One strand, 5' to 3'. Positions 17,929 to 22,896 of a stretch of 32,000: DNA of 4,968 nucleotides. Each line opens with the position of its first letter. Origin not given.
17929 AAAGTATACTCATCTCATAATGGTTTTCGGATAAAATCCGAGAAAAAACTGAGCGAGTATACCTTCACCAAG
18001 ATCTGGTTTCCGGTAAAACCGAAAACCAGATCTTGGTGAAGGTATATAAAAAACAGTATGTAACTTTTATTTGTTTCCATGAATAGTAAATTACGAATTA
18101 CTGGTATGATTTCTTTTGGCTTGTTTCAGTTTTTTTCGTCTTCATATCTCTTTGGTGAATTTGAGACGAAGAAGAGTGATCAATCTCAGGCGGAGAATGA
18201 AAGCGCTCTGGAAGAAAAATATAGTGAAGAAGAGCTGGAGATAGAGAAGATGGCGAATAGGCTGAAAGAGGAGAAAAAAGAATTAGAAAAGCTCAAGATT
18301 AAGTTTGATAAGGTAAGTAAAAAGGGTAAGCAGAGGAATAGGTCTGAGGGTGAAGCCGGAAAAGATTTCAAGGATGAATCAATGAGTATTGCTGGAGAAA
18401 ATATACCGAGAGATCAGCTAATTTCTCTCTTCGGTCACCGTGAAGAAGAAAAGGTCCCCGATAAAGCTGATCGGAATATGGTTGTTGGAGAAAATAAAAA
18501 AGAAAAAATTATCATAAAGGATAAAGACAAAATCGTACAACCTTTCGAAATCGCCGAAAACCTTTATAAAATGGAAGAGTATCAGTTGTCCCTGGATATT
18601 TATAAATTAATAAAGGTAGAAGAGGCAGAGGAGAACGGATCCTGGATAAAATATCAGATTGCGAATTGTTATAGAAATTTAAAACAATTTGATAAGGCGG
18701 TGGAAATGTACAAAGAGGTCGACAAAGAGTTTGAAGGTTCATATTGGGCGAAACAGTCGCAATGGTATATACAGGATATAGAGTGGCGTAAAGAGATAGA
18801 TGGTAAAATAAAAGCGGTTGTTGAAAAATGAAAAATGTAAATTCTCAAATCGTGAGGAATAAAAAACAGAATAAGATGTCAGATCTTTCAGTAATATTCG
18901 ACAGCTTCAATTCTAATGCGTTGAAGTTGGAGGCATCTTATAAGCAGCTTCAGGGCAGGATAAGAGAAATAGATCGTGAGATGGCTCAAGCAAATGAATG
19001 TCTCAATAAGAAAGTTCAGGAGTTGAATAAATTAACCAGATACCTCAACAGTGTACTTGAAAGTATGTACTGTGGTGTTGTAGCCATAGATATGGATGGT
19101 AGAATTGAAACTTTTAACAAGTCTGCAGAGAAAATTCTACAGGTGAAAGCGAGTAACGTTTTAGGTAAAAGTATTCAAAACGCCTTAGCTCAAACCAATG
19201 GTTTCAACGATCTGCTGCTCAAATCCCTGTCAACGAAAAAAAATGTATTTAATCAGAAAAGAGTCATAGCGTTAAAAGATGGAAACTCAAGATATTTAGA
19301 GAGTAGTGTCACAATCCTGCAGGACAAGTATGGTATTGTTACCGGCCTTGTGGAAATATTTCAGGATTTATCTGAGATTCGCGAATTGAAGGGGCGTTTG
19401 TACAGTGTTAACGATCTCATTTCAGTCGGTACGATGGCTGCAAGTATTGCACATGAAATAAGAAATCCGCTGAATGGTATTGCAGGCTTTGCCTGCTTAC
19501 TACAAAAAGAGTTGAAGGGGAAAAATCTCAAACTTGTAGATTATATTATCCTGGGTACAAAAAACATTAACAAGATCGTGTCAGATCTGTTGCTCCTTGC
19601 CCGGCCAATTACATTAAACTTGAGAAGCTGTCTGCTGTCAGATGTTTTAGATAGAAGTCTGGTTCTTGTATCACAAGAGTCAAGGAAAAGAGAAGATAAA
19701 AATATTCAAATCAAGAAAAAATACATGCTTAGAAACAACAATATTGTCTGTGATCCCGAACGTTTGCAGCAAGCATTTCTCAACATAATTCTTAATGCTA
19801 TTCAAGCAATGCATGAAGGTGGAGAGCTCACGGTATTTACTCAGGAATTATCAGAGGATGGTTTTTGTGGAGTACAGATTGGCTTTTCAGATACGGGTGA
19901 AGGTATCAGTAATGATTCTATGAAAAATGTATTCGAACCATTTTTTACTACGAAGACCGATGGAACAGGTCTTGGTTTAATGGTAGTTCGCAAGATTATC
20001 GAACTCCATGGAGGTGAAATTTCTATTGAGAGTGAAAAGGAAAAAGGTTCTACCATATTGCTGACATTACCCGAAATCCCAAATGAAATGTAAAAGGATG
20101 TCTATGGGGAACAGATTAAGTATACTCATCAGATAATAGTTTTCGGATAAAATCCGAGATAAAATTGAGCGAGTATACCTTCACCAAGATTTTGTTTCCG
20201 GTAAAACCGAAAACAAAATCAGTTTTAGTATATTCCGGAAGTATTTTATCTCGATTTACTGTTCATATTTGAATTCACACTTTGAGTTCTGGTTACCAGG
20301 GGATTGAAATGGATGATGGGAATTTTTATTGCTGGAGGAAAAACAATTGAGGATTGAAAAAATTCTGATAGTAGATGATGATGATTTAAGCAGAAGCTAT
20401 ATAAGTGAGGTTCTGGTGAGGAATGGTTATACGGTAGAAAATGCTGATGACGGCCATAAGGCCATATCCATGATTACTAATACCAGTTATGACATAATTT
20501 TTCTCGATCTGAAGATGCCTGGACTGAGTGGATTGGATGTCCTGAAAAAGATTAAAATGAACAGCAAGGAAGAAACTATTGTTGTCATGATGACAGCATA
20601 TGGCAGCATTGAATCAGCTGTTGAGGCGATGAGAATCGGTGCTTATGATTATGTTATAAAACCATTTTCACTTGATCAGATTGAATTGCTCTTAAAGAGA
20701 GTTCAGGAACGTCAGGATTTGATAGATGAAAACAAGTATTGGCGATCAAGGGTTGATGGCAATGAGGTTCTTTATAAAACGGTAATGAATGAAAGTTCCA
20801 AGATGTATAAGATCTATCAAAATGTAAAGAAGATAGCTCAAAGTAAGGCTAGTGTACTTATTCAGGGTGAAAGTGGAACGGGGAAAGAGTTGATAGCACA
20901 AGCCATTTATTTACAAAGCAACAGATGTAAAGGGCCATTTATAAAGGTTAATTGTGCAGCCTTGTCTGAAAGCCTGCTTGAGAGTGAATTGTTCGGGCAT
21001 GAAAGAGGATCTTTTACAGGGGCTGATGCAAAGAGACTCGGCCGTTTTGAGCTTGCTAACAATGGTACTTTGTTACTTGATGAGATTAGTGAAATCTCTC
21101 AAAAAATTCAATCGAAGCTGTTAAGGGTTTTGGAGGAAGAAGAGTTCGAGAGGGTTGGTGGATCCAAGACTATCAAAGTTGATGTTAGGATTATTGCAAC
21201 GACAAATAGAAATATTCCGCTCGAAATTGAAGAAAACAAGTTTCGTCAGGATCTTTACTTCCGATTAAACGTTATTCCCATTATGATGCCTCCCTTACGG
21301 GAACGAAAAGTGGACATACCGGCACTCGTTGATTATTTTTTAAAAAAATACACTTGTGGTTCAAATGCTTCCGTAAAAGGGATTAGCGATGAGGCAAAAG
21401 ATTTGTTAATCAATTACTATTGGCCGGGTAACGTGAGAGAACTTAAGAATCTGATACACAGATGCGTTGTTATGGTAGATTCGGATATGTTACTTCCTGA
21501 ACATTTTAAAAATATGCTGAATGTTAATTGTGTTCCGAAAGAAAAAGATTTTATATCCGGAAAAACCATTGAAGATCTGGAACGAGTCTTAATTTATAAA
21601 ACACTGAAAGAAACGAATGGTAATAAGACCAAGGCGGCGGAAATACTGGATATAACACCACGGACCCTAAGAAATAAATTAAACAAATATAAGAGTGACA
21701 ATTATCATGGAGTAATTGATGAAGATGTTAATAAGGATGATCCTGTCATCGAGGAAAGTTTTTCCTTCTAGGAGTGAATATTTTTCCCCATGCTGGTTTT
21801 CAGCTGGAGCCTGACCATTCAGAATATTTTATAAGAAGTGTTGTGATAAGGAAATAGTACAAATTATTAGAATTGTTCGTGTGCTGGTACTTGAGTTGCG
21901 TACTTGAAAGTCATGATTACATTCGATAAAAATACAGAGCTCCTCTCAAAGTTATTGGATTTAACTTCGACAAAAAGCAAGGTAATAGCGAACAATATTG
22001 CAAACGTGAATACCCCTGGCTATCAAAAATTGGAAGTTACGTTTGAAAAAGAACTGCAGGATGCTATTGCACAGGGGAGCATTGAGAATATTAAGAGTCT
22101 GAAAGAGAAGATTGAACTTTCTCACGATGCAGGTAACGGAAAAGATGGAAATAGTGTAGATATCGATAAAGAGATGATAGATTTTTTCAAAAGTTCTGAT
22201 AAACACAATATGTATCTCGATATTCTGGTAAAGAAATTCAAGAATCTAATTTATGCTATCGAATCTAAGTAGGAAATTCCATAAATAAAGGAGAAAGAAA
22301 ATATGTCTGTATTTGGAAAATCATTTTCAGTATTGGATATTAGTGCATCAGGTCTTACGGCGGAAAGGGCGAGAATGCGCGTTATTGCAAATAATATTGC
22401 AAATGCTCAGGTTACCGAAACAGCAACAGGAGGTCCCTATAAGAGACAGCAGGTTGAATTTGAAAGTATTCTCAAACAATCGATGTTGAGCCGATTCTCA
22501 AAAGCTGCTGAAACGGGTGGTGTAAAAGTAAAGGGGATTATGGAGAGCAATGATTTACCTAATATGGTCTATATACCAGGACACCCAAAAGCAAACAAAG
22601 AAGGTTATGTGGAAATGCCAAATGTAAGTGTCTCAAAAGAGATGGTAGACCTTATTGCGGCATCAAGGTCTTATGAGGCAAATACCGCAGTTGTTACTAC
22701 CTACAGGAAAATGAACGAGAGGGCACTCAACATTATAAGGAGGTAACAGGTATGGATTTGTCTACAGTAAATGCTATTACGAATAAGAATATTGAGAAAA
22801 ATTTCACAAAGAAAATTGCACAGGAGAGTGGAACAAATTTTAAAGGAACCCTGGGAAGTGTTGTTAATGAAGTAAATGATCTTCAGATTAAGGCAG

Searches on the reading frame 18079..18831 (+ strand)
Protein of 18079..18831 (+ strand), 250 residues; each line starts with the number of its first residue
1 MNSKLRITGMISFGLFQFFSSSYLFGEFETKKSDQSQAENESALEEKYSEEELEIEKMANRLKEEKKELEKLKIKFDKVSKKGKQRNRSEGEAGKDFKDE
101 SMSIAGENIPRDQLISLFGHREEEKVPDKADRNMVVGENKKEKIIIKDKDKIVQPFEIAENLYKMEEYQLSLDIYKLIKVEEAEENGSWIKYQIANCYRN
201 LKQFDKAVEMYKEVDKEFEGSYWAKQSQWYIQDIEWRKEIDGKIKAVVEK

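Call 3: search_protein_families(library=pfam, proteins=[window:18079-18831:+], max_evalue=1)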
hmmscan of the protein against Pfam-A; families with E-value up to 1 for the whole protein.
window:18079-18831:+ (250 aa): 12 families
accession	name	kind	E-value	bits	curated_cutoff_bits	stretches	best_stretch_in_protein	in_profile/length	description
PF00515.34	TPR_1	-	6.4e-05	23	27.8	1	191-213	4-26/34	Tetratricopeptide repeat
PF13174.12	TPR_6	-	0.00026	21.9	26.3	1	192-218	4-30/33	Tetratricopeptide repeat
PF13181.12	TPR_8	-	0.0019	18.7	25.7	1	192-214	5-27/34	Tetratricopeptide repeat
PF07719.23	TPR_2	-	0.0026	18.2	27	1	192-213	5-26/34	Tetratricopeptide repeat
PF14559.12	TPR_19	-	0.008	16.9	25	1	182-224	19-62/68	Tetratricopeptide repeat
PF13424.12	TPR_12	-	0.012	16.3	30.1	1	186-213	43-70/77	Tetratricopeptide repeat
PF04184.18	ST7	-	0.023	13.6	24.3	1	126-218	192-283/533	ST7 protein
PF05929.16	Phage_GPO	-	0.043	13.9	33.6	1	35-95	203-263/268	Phage capsid scaffolding protein (GPO) serine peptidase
PF13428.12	TPR_14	-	0.05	14.8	23.5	1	190-224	3-37/44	Tetratricopeptide repeat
PF13176.12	TPR_7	-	0.076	13.6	27.9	1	193-213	4-24/36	Tetratricopeptide repeat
PF07292.18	NID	-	0.11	13.5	25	0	45-83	47-85/90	Nmi/IFP 35 domain (NID)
PF23566.1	RTG2_C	-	0.73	9.7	27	0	30-96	147-215/225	RTG2 C-terminal domain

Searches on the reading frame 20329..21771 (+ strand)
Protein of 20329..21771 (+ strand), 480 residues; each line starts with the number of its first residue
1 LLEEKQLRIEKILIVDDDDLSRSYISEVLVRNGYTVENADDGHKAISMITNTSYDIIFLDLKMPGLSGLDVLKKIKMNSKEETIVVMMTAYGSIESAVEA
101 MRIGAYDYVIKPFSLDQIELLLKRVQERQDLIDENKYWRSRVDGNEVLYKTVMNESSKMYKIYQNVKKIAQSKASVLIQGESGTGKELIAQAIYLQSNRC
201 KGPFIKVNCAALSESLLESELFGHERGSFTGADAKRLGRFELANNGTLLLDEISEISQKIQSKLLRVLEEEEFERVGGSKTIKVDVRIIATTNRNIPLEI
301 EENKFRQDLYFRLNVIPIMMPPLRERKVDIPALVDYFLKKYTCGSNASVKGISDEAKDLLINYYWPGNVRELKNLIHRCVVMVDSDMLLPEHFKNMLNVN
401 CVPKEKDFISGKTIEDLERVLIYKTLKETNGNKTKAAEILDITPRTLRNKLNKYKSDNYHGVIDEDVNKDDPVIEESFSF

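Call 3: search_protein_families(library=pfam, proteins=[window:20329-21771:+], max_evalue=1)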
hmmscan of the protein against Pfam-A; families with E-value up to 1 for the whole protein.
window:20329-21771:+ (480 aa): 17 families
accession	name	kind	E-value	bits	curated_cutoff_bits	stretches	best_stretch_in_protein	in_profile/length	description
PF00158.32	Sigma54_activat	-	3.7e-70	235.4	20.2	1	153-318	2-167/168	Sigma-54 interaction domain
PF00072.30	Response_reg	-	1.1e-29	103.3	30.2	1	12-119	1-107/111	Response regulator receiver domain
PF25601.1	AAA_lid_14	-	1.4e-23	82.9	27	1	324-397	1-74/87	AAA+ ATPase lid domain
PF14532.12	Sigma54_activ_2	-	9.3e-21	75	25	1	155-323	3-138/138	Sigma-54 interaction domain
PF02954.25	HTH_8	-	1.3e-15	57.2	22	1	413-454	1-42/42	Bacterial regulatory protein, Fis family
PF07728.20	AAA_5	-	7.8e-10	39.3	22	1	176-310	2-136/139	AAA domain (dynein-related subfamily)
PF00004.35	AAA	-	8.9e-08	33.1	21.2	1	176-302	1-116/131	ATPase family associated with various cellular activities (AAA)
PF07724.20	AAA_2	-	1.8e-07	31.8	27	1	172-301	2-132/166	AAA domain (Cdc48 subfamily)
PF01078.27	Mg_chelatase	-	1e-05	25.5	20.3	1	232-293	94-157/207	Magnesium chelatase, subunit ChlI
PF20720.3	nSTAND3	-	0.0011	19.1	27.2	1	161-197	5-41/155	Novel STAND NTPase 3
PF07726.17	AAA_3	-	0.0019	18.5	27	1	176-293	2-111/131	ATPase family associated with various cellular activities (AAA)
PF12775.13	AAA_7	-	0.0086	16.1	25.8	1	163-210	23-70/181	P-loop containing dynein motor region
PF00493.29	MCM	-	0.013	15.1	23.3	1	164-293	48-172/224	MCM P-loop domain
PF13556.12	HTH_30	-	0.026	14.8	27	1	428-453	10-35/59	PucR C-terminal helix-turn-helix domain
PF13245.12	AAA_19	-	0.055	14.1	25.1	0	174-271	12-117/134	AAA domain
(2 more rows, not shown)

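Call 56: search_protein_families(library=ncbifam, proteins=[window:20329-21771:+], max_evalue=0.00001)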
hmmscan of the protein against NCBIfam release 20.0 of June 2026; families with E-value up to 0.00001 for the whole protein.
window:20329-21771:+ (480 aa): 111 families (the best 25 are shown)
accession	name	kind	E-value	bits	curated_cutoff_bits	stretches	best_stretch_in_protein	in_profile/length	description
NF008469.0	PRK11361.1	equivalog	5e-148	493.6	714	1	9-457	4-457/461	acetoacetate metabolism transcriptional regulator AtoC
TIGR01818.1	ntrC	equivalog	6.8e-123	410.9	558.6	1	12-397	1-381/463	nitrogen regulation protein NR(I)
NF007689.0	PRK10365.1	equivalog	8e-118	394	760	1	12-452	8-440/441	sigma-54-dependent response regulator transcription factor ZraR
TIGR01817.1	nifA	equivalog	4.3e-113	378.9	528.85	1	122-395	171-440/534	nif-specific transcriptional activator NifA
TIGR02915.1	PEP_resp_reg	equivalog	1.6e-112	376.7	502.6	1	12-455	1-443/445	PEP-CTERM-box response regulator transcription factor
NF050807.1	TransRegFlbDCaul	equivalog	2.5e-111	372.7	750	1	18-457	9-441/454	sigma-54-dependent transcriptional regulator FlbD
NF041946.1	LuxO_transreg_Vib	equivalog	1.5e-110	370.2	800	1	33-455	20-461/463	quorum-sensing sigma-54 dependent transcriptional regulator LuxO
NF051870.1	NAssimRespRegNtrX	equivalog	4.9e-106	355.3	600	1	11-392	3-385/452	nitrogen assimilation response regulator NtrX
NF041552.1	TF_PrdR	equivalog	1.2e-103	347.4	795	1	122-455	244-577/577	sigma-54 dependent transcriptional regulator PrdR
NF008176.1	PRK10923.1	equivalog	4.2e-103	345.4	620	1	11-393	5-381/469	nitrogen regulation protein NR(I)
NF049963.1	RespRegFlgRCampy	domain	1.7e-96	323.7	750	1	34-455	26-428/429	fla regulon two-component system response regulator FlgR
NF003451.0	PRK05022.1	equivalog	3.4e-94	316.4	476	1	148-447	188-501/512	nitric oxide reductase transcriptional regulator NorR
NF011695.0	PRK15115.1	equivalog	1.1e-93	314.4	763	1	10-441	7-423/445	two-component system response regulator GlrR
NF038308.1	RNA_repair_RtcR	equivalog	5.2e-91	306.1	650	1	78-454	102-516/530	RNA repair transcriptional activator RtcR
TIGR02974.1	phageshock_pspF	equivalog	6.6e-89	298.4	443.55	1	154-385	3-235/336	phage shock protein operon transcriptional activator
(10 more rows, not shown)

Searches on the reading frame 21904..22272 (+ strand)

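Call 11: search_protein_families(library=pfam, proteins=[window:21904-22272:+], max_evalue=0.0001)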
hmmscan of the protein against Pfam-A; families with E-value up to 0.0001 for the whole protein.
window:21904-22272:+ (122 aa): 1 family
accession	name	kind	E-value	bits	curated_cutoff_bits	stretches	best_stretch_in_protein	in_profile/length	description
PF00460.25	Flg_bb_rod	-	6.8e-08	32.8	20.7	1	22-41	12-31/31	Flagella basal body rod protein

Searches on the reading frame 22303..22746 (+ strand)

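Call 11: search_protein_families(library=pfam, proteins=[window:22303-22746:+], max_evalue=0.0001)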
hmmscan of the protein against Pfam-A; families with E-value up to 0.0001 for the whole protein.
window:22303-22746:+ (147 aa): 2 families
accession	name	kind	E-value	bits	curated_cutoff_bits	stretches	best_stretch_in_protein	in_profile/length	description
PF06429.18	Flg_bbr_C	-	3.9e-16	58.7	23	1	100-144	2-46/46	Flagellar basal body rod FlgEFG protein C-terminal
PF00460.25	Flg_bb_rod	-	3.2e-07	30.6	20.7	1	11-37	1-27/31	Flagella basal body rod protein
